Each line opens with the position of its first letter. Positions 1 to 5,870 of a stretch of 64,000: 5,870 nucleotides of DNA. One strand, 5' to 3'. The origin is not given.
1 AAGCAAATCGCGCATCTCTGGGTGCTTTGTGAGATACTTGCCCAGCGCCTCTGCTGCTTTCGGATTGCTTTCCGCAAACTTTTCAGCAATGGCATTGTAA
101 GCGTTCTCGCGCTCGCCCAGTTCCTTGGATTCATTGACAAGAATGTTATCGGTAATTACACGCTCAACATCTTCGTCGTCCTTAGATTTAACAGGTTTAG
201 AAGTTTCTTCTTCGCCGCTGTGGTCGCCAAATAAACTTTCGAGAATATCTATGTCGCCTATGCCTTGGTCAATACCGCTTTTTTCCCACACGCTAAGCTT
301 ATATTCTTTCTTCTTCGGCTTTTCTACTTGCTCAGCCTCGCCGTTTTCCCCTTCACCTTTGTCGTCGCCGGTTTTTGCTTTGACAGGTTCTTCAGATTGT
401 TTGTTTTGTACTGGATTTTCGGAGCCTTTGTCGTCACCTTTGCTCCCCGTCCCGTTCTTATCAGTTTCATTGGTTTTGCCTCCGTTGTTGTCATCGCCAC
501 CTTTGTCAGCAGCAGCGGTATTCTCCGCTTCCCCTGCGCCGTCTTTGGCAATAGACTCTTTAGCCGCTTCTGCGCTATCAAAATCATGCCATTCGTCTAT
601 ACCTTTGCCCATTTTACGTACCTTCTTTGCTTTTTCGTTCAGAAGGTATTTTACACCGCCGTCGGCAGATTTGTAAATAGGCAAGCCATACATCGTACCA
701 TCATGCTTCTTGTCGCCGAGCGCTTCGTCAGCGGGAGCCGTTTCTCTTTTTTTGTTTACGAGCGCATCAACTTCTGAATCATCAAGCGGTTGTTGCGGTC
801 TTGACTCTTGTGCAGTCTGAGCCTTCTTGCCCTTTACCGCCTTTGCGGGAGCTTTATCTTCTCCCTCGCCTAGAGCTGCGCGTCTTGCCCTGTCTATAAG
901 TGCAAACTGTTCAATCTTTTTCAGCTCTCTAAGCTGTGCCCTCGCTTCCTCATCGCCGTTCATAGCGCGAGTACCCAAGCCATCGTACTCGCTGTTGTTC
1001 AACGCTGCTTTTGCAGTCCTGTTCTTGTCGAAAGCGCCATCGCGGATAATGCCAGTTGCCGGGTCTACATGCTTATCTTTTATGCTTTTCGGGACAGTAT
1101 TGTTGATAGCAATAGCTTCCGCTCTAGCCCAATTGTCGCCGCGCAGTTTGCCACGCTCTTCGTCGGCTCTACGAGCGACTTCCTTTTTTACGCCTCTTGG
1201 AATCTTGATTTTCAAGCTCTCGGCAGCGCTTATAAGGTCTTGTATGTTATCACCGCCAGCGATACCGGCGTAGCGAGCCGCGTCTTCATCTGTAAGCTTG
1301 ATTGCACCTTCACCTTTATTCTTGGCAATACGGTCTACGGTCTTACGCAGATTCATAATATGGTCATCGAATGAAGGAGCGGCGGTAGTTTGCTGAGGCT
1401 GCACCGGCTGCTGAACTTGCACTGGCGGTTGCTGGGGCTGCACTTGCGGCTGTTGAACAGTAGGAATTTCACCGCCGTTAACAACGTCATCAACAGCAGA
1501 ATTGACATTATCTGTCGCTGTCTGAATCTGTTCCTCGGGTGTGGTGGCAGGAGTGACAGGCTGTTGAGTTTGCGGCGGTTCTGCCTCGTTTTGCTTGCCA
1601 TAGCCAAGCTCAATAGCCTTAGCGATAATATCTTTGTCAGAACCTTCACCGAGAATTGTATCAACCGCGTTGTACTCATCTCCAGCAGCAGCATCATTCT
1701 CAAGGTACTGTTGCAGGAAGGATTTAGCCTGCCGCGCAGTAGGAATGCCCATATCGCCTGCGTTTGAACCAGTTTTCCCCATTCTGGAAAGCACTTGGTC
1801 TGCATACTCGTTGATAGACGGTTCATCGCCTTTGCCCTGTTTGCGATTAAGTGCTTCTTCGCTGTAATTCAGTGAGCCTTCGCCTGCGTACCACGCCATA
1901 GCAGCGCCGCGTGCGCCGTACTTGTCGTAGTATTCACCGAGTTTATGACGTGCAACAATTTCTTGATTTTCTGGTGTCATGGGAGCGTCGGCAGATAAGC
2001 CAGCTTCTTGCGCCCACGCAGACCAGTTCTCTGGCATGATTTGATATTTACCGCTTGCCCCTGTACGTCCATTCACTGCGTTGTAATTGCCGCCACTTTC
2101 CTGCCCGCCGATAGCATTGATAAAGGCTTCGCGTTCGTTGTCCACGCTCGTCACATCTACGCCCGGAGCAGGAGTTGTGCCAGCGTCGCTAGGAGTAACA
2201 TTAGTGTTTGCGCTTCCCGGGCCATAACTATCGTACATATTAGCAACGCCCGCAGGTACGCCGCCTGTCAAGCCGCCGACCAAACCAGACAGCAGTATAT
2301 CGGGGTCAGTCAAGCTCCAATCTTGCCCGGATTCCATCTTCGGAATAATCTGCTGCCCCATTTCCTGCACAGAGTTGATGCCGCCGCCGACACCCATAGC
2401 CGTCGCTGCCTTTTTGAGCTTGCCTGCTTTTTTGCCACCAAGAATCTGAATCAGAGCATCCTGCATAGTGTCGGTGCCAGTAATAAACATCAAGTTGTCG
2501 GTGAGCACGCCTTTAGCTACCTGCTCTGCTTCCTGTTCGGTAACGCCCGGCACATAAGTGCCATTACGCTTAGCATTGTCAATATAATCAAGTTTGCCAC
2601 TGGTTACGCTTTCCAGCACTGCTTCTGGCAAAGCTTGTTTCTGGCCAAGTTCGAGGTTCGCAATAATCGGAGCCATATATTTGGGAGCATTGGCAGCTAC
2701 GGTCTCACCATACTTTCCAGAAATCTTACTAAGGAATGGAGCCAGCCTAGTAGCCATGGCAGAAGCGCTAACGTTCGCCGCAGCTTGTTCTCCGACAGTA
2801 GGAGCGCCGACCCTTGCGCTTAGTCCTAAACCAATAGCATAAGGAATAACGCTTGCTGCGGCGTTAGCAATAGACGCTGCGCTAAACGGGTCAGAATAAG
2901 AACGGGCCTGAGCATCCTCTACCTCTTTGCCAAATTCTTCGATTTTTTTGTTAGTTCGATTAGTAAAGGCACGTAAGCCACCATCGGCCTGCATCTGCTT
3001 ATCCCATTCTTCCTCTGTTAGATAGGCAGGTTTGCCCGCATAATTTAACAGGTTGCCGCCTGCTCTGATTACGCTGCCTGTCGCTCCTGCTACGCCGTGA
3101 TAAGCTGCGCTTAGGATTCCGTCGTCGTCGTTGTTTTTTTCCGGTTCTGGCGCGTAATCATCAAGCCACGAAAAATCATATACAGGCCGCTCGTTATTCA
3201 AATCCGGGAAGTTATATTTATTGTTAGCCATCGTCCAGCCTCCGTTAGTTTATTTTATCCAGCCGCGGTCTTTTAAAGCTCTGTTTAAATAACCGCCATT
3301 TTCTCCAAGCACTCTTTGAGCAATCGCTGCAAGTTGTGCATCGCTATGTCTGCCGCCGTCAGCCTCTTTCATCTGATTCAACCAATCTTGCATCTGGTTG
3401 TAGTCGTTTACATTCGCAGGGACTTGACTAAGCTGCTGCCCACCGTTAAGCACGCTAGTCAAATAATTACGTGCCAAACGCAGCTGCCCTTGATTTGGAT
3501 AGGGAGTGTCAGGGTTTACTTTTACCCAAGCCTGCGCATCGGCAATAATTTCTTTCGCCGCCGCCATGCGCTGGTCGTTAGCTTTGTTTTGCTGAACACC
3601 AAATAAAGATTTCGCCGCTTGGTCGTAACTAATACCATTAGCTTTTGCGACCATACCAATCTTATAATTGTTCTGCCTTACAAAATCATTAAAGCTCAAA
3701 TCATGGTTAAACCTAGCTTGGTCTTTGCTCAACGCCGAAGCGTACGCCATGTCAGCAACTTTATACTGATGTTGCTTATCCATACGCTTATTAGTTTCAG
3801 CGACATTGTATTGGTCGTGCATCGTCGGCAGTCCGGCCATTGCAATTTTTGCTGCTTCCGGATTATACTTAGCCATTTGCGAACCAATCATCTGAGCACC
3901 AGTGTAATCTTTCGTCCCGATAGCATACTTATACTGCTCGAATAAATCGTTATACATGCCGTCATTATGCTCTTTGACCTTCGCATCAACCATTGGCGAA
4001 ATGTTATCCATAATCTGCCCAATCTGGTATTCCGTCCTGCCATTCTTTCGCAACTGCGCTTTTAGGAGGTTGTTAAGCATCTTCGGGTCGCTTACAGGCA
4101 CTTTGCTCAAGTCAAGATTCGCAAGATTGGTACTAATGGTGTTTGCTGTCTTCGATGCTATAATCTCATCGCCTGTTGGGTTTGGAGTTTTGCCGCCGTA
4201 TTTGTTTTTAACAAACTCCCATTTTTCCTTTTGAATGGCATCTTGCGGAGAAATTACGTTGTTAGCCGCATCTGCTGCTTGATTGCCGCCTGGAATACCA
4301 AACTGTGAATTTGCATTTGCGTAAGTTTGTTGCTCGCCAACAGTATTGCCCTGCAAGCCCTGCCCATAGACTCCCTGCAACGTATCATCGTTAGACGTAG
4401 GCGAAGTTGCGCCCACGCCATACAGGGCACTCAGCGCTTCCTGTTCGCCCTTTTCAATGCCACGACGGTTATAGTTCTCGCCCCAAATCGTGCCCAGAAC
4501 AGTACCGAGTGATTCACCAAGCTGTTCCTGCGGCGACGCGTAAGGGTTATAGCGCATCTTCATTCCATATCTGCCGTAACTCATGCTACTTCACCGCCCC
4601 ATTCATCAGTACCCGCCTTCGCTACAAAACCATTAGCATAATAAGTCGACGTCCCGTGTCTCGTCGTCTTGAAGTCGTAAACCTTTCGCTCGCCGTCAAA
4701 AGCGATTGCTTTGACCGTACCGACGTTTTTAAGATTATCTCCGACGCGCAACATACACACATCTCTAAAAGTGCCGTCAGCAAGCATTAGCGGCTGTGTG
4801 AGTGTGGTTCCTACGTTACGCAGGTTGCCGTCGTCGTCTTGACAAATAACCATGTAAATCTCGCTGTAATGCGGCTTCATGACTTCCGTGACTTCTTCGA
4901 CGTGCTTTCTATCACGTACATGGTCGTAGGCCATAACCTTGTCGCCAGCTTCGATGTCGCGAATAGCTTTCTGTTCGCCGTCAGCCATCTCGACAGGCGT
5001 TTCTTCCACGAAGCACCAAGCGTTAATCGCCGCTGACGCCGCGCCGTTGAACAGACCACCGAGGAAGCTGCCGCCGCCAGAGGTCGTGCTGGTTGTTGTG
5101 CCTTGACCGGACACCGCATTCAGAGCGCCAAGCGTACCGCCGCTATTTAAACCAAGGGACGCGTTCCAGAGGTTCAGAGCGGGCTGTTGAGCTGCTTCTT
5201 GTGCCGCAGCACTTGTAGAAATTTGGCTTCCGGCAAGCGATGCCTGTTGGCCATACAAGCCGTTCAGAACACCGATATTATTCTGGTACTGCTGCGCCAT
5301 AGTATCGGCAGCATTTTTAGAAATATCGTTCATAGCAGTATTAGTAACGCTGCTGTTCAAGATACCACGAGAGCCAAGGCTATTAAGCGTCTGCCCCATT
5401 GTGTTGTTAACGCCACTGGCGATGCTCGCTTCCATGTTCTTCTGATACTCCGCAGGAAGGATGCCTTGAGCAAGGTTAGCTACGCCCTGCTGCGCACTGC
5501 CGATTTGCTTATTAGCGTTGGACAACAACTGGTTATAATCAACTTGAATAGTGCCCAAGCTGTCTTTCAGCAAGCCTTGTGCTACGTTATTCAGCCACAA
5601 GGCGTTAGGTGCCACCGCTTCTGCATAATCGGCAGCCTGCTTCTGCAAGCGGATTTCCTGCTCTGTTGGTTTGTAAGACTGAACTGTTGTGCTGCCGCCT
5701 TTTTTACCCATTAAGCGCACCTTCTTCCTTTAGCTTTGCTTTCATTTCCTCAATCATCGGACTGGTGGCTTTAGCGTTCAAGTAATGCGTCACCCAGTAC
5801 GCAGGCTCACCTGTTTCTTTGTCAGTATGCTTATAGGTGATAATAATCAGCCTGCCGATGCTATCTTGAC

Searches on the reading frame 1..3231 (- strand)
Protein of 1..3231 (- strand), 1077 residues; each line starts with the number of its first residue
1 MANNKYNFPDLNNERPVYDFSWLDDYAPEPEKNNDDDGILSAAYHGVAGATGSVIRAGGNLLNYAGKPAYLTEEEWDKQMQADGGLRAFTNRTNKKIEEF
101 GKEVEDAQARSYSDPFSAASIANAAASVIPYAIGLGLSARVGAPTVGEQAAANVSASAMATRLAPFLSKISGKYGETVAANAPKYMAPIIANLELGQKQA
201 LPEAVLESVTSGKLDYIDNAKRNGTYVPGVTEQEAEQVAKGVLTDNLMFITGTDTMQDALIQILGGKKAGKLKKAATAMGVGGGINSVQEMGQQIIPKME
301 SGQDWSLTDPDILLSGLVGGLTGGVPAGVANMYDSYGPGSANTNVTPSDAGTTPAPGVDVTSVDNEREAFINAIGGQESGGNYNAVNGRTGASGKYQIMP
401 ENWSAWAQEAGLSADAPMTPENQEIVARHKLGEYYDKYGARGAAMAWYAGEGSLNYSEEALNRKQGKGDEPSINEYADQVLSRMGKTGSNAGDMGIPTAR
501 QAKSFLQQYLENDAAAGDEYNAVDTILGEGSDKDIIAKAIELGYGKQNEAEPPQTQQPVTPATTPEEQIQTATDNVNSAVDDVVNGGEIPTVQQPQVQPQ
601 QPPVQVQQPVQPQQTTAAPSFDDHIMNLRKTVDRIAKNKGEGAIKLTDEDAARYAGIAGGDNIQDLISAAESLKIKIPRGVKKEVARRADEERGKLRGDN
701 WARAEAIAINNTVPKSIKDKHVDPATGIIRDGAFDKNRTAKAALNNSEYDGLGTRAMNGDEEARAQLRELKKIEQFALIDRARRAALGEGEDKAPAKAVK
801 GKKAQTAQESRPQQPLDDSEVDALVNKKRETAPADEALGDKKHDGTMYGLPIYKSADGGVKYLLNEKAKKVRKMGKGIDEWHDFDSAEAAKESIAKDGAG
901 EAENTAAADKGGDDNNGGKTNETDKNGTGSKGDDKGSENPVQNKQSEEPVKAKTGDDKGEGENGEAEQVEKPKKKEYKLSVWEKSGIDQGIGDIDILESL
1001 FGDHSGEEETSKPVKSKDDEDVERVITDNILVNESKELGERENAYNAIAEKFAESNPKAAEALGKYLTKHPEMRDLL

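Call 25: search_protein_families(library=phrogs, proteins=[window:1-3231:-], max_evalue=0.001)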
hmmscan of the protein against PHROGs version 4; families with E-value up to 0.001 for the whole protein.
window:1-3231:- (1077 aa): 1 family
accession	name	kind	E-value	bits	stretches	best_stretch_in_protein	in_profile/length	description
phrog_3310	-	other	0.0008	20.1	1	367-405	160-197/231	transglycosylase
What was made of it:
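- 1855..2139 (-): SLT lytic transglycosylase domain (residues 365-459), with the catalytic-type motif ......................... A PHROG transglycosylase family matches the window fragment (call 25).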

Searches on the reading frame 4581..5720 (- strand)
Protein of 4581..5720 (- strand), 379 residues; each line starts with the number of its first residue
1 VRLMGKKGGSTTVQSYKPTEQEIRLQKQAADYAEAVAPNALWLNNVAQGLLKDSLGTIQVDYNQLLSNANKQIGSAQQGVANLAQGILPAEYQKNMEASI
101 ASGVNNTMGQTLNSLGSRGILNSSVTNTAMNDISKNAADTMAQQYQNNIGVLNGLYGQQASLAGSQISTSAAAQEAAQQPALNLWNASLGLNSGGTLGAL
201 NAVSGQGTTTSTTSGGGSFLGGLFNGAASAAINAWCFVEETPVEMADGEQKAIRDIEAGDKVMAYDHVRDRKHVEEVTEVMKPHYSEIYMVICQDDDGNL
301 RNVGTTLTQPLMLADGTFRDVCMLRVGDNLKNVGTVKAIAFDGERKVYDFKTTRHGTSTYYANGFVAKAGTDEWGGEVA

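Call 25: search_protein_families(library=phrogs, proteins=[window:4581-5720:-], max_evalue=0.001)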
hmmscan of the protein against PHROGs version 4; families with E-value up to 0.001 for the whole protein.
window:4581-5720:- (379 aa): 0 families

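Call 62: search_protein_families(library=pfam, proteins=[window:4581-5720:-], max_evalue=0.01)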
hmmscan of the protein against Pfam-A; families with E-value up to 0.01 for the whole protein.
window:4581-5720:- (379 aa): 4 families
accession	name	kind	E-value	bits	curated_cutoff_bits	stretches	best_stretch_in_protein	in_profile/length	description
PF07591.16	PT-HINT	-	2.6e-07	31.4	27.7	1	245-367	4-127/137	Pretoxin HINT domain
PF05203.21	Hom_end_hint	-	2.2e-06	28.3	32.1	1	236-267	1-32/228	Hom_end-associated Hint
PF01079.26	Hint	-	2.1e-05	24.7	29.7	1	229-269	6-45/213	Hint module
PF14623.11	Vint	-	0.0023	18.2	27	1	236-290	2-50/166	Hint-domain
